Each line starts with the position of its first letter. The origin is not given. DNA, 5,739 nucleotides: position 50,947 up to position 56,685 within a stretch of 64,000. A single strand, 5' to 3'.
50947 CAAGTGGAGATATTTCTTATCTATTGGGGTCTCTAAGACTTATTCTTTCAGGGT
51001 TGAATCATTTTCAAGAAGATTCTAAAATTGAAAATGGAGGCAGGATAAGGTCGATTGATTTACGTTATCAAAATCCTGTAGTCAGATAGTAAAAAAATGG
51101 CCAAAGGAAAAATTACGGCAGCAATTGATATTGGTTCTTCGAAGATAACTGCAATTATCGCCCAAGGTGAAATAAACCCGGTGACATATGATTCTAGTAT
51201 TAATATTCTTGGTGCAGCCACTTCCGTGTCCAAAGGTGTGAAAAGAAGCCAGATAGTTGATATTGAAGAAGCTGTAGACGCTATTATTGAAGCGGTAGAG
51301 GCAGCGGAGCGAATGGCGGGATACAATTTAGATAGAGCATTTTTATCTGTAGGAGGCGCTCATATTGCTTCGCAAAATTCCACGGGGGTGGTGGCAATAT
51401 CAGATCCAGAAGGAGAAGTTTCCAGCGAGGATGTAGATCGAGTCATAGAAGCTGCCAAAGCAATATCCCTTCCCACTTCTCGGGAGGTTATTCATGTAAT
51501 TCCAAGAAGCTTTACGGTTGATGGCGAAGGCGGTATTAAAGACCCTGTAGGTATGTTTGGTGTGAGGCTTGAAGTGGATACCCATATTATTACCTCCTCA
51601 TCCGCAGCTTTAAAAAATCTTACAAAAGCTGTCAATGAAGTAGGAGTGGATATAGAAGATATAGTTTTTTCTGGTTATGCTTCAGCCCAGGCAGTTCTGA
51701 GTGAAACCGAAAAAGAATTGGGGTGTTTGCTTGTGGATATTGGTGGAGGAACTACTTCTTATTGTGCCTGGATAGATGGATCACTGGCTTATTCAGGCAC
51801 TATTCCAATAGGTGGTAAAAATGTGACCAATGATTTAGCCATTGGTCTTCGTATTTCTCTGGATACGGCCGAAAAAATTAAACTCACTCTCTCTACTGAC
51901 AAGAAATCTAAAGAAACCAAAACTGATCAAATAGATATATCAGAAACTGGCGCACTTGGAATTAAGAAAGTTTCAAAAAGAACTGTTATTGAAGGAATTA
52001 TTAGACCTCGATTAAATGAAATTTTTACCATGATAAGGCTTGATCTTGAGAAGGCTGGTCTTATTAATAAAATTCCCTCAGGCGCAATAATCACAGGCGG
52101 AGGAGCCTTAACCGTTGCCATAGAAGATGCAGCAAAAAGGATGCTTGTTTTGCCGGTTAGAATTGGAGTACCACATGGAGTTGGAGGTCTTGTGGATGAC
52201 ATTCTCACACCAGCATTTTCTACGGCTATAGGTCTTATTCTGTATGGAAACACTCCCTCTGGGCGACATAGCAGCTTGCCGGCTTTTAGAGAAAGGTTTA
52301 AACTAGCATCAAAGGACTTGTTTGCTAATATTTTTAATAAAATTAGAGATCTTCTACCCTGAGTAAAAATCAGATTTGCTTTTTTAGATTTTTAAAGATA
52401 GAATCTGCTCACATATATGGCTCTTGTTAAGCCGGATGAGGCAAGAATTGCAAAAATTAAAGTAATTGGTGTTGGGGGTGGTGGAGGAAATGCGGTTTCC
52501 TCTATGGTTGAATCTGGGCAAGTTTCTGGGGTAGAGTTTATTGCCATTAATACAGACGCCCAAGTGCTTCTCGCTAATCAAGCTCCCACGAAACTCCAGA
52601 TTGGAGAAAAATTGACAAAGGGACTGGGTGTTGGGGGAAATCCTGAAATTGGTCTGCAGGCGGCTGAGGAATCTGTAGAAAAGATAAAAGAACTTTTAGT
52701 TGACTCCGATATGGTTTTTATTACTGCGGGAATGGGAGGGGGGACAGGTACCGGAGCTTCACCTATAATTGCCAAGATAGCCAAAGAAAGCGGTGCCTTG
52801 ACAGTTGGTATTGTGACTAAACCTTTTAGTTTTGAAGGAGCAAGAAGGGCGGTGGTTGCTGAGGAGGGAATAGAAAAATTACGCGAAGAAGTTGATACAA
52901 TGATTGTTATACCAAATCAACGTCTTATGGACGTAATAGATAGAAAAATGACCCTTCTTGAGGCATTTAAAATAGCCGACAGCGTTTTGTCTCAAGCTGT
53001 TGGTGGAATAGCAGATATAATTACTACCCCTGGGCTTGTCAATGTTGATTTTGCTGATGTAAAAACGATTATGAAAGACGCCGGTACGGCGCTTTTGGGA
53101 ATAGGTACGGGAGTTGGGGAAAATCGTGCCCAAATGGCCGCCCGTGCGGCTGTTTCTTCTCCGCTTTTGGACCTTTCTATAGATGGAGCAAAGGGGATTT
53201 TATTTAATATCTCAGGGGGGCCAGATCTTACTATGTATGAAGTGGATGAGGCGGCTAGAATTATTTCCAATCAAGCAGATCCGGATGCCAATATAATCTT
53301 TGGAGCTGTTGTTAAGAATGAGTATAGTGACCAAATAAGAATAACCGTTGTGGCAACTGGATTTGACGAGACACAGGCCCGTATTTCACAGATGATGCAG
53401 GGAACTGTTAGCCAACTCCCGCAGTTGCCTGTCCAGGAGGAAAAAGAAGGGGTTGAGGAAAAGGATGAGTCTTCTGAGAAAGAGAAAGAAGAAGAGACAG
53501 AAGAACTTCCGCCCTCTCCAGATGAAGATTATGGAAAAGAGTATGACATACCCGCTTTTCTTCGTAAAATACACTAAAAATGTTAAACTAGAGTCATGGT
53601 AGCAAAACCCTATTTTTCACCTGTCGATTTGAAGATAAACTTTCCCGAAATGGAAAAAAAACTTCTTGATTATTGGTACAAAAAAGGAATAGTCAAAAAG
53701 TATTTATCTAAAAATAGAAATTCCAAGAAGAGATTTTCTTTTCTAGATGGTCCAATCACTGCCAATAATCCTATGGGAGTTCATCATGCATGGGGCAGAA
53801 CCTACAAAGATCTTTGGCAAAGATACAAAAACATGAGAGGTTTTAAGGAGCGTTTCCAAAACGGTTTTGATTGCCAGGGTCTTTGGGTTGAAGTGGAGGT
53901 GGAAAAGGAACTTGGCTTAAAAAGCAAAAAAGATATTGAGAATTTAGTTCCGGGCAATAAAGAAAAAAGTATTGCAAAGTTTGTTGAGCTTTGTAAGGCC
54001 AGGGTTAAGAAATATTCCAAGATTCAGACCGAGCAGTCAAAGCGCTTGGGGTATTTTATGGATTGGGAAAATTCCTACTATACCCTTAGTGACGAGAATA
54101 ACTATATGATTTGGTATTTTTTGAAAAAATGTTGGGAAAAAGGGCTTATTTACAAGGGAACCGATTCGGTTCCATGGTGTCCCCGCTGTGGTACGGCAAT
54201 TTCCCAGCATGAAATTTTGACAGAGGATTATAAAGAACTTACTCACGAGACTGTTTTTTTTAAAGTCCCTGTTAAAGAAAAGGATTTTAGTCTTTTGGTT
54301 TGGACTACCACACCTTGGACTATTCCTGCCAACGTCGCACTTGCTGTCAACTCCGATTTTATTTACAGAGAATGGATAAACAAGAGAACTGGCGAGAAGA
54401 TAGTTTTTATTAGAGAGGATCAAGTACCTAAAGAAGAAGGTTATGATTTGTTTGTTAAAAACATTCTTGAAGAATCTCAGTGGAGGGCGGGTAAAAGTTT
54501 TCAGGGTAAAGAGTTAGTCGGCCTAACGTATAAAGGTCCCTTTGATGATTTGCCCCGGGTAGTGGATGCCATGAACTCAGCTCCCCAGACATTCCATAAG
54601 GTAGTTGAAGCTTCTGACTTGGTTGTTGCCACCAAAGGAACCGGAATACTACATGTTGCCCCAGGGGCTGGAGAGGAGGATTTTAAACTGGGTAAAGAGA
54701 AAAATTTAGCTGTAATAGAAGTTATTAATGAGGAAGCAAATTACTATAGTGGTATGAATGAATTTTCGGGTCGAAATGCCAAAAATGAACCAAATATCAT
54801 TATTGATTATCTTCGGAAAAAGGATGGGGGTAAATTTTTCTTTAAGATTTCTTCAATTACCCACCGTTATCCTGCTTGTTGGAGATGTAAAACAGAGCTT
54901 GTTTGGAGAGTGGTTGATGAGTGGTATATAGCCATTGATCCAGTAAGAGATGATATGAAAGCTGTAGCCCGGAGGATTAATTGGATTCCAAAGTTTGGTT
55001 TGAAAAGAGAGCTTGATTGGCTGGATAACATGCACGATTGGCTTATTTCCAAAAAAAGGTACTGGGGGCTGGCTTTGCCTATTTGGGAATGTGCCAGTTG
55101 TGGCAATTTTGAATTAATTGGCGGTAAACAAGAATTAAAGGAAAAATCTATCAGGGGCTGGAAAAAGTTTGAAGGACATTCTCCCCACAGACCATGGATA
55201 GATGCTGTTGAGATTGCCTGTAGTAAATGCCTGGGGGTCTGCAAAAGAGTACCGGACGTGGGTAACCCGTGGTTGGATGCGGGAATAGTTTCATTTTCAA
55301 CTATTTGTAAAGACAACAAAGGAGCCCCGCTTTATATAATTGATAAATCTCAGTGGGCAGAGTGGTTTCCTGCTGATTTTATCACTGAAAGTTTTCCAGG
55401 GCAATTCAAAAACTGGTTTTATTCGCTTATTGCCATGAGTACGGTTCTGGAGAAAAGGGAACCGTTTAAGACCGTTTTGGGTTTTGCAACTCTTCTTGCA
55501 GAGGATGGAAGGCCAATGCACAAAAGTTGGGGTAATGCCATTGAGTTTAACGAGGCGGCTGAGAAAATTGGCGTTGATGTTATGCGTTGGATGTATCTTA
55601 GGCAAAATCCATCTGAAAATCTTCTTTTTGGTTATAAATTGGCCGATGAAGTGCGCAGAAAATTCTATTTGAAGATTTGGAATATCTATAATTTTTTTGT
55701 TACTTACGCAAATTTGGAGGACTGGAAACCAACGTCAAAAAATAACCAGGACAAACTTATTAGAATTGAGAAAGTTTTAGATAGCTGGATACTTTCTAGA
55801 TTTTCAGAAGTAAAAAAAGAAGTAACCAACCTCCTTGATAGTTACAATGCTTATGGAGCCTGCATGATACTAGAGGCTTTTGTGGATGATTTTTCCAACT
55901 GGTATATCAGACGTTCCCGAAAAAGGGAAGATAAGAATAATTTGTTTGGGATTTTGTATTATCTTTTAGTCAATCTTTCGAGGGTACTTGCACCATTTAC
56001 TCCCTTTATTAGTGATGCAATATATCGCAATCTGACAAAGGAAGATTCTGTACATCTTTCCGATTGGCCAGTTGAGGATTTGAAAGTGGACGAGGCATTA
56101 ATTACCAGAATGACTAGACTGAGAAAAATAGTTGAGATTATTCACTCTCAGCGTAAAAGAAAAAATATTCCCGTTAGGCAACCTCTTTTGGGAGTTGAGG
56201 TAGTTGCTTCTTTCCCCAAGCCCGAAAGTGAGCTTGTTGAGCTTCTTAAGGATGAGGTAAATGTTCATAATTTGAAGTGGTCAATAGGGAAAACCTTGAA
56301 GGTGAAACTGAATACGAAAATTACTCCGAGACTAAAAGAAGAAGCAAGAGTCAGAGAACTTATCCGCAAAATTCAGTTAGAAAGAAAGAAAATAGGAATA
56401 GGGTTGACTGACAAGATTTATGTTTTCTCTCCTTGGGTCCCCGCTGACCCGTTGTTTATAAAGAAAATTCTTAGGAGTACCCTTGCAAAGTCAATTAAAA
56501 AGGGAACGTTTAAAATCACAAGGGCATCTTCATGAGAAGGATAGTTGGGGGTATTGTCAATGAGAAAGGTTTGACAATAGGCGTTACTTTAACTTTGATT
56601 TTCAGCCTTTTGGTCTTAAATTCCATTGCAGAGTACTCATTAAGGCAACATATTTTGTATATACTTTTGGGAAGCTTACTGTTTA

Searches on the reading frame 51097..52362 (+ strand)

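Call 18: search_protein_families(library=pfam, proteins=[window:51097-52362:+], max_evalue=0.001)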
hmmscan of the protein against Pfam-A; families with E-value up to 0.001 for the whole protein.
window:51097-52362:+ (421 aa): 4 families
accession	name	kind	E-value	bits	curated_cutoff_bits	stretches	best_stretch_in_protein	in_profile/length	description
PF02491.25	SHS2_FTSA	-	5.6e-33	113.6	25.4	1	87-166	1-79/79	SHS2 domain inserted in FTSA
PF14450.12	FtsA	-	1.1e-30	107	31.8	2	212-379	2-127/127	Cell division protein FtsA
PF06723.19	MreB_Mbl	-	6.1e-09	35.6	27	1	202-356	139-303/327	MreB/Mbl protein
PF06277.17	EutA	-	1.4e-05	24.6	27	1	179-247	116-182/475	Ethanolamine utilisation protein EutA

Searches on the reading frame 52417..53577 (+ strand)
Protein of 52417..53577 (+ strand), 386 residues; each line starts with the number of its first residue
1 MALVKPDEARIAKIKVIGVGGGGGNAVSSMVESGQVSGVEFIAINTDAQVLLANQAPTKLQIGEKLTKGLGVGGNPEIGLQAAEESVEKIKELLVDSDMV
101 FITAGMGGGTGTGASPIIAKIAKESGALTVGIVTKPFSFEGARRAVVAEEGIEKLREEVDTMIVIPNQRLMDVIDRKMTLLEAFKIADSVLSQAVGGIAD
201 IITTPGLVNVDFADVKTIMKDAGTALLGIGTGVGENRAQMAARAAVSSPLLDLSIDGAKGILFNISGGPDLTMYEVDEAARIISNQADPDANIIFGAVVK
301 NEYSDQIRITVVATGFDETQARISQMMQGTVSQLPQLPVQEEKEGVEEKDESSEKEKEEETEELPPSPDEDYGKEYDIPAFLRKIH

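Call 18: search_protein_families(library=pfam, proteins=[window:52417-53577:+], max_evalue=0.001)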
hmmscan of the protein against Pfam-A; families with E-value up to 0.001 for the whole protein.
window:52417-53577:+ (386 aa): 2 families
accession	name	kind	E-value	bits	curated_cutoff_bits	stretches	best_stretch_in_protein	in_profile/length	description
PF00091.31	Tubulin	-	1.3e-50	172.7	33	1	13-174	1-189/190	Tubulin/FtsZ family, GTPase domain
PF12327.13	FtsZ_C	-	2.2e-35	121.3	27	1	223-317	1-95/95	FtsZ family, C-terminal domain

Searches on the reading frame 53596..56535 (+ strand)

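Call 18: search_protein_families(library=pfam, proteins=[window:53596-56535:+], max_evalue=0.001)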
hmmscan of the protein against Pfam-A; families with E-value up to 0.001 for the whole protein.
window:53596-56535:+ (979 aa): 4 families
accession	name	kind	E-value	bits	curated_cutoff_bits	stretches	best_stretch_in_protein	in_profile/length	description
PF00133.28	tRNA-synt_1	-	2.4e-77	260.9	22.7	1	23-669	2-404/414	tRNA synthetases class I (I, L, M and V)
PF08264.19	Anticodon_1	-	1.7e-30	106.3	25.1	1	729-865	1-144/148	Anticodon-binding domain of tRNA ligase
PF09334.17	tRNA-synt_1g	-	6.4e-11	42.1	20.1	0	559-674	248-361/391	tRNA synthetases class I (M)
PF19302.4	DUF5915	-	6.4e-09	36.1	27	1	889-943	88-142/195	Domain of unknown function (DUF5915)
